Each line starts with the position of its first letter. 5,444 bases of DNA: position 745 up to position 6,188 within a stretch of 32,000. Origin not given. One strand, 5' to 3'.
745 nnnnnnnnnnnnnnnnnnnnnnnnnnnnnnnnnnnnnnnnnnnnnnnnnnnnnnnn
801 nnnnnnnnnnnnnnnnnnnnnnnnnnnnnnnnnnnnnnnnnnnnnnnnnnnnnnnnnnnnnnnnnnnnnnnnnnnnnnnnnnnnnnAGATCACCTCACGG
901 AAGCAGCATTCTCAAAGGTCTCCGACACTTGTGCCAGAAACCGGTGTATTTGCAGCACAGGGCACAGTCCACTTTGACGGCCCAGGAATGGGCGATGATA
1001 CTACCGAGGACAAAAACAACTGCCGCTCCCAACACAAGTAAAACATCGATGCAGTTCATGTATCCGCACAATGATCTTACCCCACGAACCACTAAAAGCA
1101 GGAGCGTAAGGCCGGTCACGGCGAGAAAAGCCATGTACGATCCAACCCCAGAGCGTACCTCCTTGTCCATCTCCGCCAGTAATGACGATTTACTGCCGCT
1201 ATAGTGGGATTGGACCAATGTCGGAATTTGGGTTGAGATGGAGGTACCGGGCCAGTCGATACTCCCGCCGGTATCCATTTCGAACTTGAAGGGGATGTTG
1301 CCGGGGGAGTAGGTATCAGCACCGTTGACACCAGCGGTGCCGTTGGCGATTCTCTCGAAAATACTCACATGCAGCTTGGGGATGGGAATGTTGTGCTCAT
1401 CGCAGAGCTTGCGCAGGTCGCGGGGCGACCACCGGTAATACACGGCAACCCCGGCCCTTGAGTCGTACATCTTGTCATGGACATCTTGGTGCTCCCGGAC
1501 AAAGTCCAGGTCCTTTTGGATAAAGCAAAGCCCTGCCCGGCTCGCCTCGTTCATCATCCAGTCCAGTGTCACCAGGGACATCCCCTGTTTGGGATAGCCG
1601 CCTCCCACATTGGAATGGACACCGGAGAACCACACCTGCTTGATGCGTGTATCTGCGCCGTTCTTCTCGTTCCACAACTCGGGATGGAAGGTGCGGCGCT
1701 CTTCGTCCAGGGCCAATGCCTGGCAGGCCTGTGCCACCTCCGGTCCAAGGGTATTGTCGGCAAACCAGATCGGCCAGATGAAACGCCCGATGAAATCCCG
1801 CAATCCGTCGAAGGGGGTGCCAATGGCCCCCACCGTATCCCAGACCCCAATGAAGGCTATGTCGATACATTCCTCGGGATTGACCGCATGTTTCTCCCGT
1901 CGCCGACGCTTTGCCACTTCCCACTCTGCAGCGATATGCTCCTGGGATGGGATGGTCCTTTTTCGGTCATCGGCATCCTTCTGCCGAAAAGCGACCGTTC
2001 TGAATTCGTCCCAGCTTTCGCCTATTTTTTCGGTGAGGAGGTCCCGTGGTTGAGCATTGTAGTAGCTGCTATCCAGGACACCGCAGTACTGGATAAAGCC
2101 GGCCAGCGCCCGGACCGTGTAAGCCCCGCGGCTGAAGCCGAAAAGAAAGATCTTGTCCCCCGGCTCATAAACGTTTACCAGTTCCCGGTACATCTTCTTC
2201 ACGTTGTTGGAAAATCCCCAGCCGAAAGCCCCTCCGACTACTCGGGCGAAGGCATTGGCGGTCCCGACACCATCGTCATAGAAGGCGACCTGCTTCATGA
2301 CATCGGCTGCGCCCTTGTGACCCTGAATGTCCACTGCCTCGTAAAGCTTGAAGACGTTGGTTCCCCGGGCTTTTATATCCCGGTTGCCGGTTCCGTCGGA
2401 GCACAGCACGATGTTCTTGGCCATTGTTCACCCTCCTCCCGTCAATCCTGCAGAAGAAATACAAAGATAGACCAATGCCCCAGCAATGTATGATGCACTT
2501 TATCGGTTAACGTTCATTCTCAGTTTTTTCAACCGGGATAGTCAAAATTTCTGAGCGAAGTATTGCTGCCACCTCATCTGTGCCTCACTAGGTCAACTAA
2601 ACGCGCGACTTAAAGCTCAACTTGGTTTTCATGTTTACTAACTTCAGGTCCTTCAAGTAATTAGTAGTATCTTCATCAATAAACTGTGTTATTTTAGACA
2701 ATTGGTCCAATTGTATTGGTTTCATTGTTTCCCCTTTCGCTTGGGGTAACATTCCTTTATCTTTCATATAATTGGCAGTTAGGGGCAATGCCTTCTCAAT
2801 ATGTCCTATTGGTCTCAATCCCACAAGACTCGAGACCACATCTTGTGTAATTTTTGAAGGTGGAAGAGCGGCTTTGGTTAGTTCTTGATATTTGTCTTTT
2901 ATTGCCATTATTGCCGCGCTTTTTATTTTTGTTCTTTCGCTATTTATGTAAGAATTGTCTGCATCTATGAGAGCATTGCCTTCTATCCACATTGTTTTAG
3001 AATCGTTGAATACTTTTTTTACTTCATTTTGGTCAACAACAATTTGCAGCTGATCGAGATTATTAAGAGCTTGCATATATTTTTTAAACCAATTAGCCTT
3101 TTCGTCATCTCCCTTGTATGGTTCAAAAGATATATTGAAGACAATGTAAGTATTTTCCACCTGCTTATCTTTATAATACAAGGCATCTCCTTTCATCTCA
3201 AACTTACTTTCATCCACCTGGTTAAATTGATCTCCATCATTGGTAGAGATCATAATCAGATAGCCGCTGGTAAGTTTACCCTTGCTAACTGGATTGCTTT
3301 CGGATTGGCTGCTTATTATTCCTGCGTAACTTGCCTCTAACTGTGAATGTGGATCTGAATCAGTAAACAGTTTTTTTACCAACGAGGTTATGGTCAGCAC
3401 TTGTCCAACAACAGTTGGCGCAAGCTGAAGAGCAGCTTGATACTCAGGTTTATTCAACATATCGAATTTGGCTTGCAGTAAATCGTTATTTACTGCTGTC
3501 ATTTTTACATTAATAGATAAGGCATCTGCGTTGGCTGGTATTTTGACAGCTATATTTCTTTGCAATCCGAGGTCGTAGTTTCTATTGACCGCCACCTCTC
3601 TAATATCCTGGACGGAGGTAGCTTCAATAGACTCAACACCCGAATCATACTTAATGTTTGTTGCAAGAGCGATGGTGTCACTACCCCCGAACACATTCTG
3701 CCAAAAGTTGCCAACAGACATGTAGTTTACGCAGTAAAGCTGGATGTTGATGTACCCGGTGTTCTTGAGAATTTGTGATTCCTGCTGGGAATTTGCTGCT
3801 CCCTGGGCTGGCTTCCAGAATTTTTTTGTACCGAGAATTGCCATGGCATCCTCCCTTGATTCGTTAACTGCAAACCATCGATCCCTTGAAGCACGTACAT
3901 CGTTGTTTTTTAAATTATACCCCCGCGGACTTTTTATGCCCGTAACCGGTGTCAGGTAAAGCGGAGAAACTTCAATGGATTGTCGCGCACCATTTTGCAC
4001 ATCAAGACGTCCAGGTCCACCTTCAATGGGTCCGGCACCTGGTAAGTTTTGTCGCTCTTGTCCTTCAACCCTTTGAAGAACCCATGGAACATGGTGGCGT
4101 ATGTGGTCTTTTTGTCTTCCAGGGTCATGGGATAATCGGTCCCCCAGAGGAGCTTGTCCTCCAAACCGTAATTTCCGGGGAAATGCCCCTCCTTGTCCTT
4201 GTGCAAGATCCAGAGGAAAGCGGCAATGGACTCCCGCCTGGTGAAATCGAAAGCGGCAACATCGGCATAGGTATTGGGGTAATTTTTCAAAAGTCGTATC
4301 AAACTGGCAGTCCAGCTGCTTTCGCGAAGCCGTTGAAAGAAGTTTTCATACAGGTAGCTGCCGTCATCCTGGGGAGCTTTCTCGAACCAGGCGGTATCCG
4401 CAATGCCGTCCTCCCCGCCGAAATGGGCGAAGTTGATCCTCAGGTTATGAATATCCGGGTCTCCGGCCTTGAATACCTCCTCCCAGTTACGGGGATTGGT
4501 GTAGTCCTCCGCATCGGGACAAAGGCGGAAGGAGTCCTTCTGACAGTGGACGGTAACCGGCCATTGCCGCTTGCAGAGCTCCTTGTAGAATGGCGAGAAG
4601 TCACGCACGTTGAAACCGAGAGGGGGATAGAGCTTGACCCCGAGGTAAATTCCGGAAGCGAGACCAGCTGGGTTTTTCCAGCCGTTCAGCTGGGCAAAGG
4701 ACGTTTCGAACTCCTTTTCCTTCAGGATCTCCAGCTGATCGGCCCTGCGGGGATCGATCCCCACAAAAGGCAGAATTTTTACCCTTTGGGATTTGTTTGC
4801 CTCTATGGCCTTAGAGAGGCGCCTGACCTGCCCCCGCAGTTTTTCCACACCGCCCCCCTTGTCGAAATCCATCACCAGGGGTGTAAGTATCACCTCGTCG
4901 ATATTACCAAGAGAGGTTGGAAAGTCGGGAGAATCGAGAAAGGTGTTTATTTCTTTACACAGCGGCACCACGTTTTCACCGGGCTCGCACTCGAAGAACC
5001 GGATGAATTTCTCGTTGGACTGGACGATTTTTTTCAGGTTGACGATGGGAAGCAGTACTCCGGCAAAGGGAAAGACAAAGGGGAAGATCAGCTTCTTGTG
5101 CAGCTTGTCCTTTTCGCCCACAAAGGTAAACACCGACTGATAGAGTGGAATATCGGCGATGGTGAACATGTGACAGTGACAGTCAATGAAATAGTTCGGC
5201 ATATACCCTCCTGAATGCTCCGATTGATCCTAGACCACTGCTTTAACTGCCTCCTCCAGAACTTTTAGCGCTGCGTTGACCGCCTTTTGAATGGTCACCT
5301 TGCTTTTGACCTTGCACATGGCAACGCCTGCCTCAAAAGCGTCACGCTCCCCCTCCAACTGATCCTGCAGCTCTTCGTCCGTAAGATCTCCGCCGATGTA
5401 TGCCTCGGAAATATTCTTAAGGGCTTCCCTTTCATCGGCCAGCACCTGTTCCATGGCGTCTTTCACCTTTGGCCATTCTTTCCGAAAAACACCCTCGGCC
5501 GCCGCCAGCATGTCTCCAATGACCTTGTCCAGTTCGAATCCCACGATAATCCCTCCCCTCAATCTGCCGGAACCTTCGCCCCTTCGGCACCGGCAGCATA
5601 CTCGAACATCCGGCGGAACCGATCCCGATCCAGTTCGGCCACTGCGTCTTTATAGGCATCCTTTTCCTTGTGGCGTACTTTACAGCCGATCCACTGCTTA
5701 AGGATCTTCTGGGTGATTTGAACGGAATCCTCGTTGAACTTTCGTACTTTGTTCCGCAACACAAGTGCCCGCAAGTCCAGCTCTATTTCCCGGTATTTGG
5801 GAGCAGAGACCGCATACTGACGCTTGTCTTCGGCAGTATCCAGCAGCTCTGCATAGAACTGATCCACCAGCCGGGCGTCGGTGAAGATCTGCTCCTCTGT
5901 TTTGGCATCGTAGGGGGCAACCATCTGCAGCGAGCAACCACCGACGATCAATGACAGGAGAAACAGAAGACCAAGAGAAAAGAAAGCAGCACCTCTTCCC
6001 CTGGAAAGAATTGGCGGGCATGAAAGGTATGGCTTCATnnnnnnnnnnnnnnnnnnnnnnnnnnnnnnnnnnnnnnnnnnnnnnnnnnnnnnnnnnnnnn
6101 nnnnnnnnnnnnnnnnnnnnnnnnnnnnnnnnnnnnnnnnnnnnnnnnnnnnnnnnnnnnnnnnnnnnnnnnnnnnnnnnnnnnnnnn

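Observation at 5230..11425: Three DUF2589-like paralogues co-operonic with signal-less cell-wall hydrolases, small periplasmic partners and an HNH nuclease: candidate undescribed export/lysis or antibacterial module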

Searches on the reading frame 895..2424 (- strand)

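Call 4: search_protein_families(library=pfam, proteins=[window:895-2424:-], max_evalue=0.1)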
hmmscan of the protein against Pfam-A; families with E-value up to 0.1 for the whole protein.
window:895-2424:- (509 aa): 2 families
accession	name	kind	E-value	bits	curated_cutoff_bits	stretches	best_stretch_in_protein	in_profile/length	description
PF09994.14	T6SS_Tle1-like_cat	-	2.5e-76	257.2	27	1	3-293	1-287/287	T6SS, Phospholipase effector Tle1-like, catalytic domain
PF24708.1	Lip_C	-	0.025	13.7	27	1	75-113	87-125/380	Lipase-like, C-terminal domain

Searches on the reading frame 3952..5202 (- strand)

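Call 4: search_protein_families(library=pfam, proteins=[window:3952-5202:-], max_evalue=0.1)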
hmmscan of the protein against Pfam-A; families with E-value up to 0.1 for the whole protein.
window:3952-5202:- (416 aa): 2 families
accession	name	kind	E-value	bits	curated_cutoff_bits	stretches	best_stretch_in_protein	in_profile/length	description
PF04909.20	Amidohydro_2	-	4.1e-08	33.8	26.4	1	198-367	122-257/289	Amidohydrolase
PF22893.2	ULD_2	-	0.097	13.3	24.5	0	200-247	27-74/85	Ubiquitin-like domain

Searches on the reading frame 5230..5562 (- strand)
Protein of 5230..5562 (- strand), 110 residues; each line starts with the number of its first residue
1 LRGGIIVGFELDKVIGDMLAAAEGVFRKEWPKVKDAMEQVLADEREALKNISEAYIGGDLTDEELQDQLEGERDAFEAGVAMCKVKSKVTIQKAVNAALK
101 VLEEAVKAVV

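Call 3: search_protein_families(library=pfam, proteins=[window:5230-5562:-], max_evalue=0.1)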
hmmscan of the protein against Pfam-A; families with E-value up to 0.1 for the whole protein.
window:5230-5562:- (110 aa): 1 family
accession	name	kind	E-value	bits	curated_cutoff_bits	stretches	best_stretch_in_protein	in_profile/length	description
PF00210.30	Ferritin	-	0.042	14.2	24.5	0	28-55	76-103/142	Ferritin-like domain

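Call 7: search_protein_families(library=ncbifam, proteins=[window:5230-5562:-], max_evalue=0.1)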
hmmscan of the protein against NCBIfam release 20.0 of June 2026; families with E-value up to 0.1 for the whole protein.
window:5230-5562:- (110 aa): 2 families
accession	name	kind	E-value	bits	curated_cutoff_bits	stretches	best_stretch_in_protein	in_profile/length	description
NF053651.1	BclredAbxCDein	equivalog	0.021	14.5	340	1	21-69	98-146/202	monothiol bacilliredoxin AbxC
NF003602.1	PRK05256.1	equivalog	0.06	12.4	250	1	21-72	108-156/216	chromosome partition protein MukE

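Call 8: search_protein_families(library=phrogs, proteins=[window:5230-5562:-], max_evalue=0.1)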
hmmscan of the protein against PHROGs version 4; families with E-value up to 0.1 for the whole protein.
window:5230-5562:- (110 aa): 0 families

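Call 61: search_protein_families(library=padloc, proteins=[window:5230-5562:-], max_evalue=0.01)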
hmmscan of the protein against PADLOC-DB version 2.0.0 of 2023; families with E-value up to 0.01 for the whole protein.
window:5230-5562:- (110 aa): 0 families

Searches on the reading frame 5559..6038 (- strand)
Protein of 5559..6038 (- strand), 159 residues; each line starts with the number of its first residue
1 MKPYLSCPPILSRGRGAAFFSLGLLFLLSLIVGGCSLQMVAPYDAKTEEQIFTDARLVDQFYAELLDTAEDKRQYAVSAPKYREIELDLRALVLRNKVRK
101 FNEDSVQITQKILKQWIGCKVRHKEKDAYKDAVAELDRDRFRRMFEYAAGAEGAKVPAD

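Call 3: search_protein_families(library=pfam, proteins=[window:5559-6038:-], max_evalue=0.1)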
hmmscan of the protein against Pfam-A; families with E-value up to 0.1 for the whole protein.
window:5559-6038:- (159 aa): 0 families

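Call 7: search_protein_families(library=ncbifam, proteins=[window:5559-6038:-], max_evalue=0.1)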
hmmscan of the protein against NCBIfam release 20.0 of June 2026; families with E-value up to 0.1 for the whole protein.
window:5559-6038:- (159 aa): 1 family
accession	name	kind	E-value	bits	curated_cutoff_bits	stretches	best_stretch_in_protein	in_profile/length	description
TIGR00606.1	rad50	subfamily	0.016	12.9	453.75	1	45-140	781-873/1311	DNA repair protein Rad50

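Call 8: search_protein_families(library=phrogs, proteins=[window:5559-6038:-], max_evalue=0.1)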
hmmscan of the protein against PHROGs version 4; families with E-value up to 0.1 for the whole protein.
window:5559-6038:- (159 aa): 0 families

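Call 61: search_protein_families(library=padloc, proteins=[window:5559-6038:-], max_evalue=0.01)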
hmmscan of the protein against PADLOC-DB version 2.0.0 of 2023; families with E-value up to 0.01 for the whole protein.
window:5559-6038:- (159 aa): 0 families
